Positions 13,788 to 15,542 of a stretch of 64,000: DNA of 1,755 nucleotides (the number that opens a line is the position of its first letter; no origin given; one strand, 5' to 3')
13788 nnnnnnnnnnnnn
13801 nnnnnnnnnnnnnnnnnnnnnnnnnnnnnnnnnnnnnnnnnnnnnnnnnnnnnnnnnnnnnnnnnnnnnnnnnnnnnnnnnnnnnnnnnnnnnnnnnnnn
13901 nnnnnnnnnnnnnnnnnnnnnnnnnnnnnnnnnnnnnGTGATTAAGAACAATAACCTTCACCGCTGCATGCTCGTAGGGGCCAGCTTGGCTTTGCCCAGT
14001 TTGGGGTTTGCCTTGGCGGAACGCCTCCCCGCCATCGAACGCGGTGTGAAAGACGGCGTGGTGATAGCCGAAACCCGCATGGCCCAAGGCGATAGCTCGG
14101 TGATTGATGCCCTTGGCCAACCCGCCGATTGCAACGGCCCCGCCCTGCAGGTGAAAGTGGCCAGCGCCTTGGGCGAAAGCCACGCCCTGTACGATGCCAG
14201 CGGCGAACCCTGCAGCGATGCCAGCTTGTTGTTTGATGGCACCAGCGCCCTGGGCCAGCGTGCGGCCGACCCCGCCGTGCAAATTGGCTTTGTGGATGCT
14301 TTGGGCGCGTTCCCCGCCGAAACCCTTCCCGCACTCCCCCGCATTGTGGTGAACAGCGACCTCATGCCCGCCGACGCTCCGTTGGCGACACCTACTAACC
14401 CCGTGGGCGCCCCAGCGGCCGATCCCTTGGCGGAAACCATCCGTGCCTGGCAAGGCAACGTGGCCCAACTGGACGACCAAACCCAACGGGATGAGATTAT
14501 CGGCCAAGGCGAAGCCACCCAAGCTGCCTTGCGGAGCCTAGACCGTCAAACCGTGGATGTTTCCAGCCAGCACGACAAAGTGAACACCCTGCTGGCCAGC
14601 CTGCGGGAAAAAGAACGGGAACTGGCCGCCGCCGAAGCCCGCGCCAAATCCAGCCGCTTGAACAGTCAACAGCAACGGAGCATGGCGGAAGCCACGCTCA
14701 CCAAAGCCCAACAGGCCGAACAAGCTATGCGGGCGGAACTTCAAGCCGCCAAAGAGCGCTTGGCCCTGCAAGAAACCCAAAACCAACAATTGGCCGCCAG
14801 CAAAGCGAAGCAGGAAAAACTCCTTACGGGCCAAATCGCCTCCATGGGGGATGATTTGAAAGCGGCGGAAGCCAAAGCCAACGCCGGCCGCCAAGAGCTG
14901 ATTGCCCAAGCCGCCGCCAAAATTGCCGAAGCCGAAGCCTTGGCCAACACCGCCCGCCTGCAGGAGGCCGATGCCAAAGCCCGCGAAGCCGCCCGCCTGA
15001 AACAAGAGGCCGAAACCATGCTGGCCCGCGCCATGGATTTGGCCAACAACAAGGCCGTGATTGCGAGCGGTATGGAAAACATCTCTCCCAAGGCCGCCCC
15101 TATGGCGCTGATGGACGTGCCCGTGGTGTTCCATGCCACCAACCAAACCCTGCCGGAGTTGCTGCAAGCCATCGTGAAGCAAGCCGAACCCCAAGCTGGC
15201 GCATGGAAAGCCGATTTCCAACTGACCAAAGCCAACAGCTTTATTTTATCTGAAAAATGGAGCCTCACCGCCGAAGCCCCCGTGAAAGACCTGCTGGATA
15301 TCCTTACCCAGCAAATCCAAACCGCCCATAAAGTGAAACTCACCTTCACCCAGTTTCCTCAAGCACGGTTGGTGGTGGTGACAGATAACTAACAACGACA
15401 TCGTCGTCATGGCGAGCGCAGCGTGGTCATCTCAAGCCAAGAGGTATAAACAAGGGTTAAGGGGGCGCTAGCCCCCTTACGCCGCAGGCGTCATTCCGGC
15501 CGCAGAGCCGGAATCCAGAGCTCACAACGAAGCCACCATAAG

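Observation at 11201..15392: Expanded family of TcpQ/PilL-like C-terminal domains, including a 914-aa coiled-coil lipoprotein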

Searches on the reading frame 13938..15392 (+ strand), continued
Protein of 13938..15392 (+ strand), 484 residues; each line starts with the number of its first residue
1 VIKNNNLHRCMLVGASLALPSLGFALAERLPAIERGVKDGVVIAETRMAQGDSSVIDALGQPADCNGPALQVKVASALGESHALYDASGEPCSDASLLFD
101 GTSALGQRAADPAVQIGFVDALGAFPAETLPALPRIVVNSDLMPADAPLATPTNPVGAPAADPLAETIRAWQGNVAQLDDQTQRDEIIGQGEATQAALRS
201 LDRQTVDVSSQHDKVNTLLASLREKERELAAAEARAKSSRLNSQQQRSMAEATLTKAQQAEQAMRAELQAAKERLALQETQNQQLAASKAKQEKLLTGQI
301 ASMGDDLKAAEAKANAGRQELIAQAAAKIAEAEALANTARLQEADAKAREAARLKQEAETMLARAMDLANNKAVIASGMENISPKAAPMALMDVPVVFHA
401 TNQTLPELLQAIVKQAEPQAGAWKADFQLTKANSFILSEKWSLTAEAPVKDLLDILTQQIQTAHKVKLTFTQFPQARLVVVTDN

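Call 107: search_protein_families(library=pfam, proteins=[P0040], max_evalue=10)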
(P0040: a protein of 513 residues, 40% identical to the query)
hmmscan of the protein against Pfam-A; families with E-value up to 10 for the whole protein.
P0040 (513 aa): 1 family
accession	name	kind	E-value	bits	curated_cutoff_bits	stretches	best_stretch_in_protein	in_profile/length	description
PF08139.17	LPAM_1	-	0.64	11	20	1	6-22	2-18/18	Prokaryotic membrane lipoprotein lipid attachment site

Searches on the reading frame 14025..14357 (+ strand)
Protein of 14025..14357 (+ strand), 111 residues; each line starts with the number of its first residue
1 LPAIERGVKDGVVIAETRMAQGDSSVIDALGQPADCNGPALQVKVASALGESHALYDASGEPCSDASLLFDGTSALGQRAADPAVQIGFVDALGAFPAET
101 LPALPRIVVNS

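Call 68: search_solved_structures(query=A4, max_evalue=10)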
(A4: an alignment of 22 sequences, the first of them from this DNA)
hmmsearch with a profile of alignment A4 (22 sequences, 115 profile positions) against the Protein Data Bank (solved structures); distinct sequences matched with E-value up to 10: 0.

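Call 77: predict_structure(alignment_id=A4)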
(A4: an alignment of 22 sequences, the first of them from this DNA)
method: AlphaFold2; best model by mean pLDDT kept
length: 111 residues; sequences in the alignment: 22
mean_pLDDT: 59.7   pTM: 0.38
mean pLDDT of the five models: 59.7, 58.1, 53.2, 50.4, 48.3
residues with pLDDT >= 90: 0; 70-90: 35; 50-70: 48; < 50: 28
segments of 3 or more residues with pLDDT < 50: 66-70, 78-91, 94-98
pLDDT, mean of each block of 10 residues (from residue 1): 53 74 59 66 80 77 57 51 39 48 52 52
secondary structure, 60 per line:
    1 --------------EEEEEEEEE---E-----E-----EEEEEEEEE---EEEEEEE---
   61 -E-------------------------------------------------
elements in order: E15-23 E39-47 E51-57
